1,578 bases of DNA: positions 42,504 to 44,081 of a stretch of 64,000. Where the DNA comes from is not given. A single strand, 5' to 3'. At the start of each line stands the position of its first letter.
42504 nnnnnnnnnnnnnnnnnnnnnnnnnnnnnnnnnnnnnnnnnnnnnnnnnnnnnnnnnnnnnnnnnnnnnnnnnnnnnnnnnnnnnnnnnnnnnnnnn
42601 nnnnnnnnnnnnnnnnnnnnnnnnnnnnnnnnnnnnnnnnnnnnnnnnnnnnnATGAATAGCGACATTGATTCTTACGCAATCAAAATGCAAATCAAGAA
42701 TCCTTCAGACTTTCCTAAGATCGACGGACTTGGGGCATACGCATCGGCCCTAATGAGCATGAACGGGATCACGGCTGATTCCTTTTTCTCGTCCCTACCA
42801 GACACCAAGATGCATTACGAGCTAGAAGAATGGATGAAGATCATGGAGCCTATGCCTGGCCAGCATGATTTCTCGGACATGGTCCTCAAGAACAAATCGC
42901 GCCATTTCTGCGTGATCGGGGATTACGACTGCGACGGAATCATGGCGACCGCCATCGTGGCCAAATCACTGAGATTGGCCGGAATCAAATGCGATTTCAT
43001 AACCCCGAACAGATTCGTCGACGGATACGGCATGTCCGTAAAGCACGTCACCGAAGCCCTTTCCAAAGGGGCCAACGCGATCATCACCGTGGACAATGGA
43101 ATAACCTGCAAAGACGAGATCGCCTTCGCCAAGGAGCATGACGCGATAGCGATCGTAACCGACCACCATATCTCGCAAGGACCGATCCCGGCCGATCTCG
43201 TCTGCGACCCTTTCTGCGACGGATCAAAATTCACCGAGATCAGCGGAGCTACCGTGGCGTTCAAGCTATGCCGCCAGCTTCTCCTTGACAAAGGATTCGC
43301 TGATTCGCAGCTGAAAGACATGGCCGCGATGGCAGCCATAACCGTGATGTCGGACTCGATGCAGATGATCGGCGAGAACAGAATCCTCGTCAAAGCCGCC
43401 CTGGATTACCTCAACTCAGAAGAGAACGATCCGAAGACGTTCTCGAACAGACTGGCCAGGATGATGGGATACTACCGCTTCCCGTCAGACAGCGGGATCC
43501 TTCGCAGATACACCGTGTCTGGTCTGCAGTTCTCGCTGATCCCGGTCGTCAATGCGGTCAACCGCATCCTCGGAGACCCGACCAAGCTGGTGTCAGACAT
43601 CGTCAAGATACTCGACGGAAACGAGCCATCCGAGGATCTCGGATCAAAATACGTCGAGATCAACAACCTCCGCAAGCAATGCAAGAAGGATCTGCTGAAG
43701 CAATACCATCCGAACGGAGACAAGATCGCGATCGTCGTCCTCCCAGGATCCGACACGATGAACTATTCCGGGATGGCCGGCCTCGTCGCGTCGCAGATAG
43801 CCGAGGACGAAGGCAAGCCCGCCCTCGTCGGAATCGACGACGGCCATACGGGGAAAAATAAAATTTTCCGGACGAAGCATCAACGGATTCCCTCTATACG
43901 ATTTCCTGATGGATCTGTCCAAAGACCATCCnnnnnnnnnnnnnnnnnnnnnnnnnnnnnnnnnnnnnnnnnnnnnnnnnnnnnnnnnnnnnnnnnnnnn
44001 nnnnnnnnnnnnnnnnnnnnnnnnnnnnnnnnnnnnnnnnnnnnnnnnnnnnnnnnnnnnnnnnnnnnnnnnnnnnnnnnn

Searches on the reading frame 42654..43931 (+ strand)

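Call 43: search_protein_families(library=phrogs, proteins=[window:42654-43931:+], max_evalue=0.001)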
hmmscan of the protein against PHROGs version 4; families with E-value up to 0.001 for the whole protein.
window:42654-43931:+ (426 aa): 1 family
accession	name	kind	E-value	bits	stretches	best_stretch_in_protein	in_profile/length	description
phrog_2484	-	DNA, RNA and nucleotide metabolism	3.3e-42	145.8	1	81-396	62-374/564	RecJ-like ssDNA exonuclease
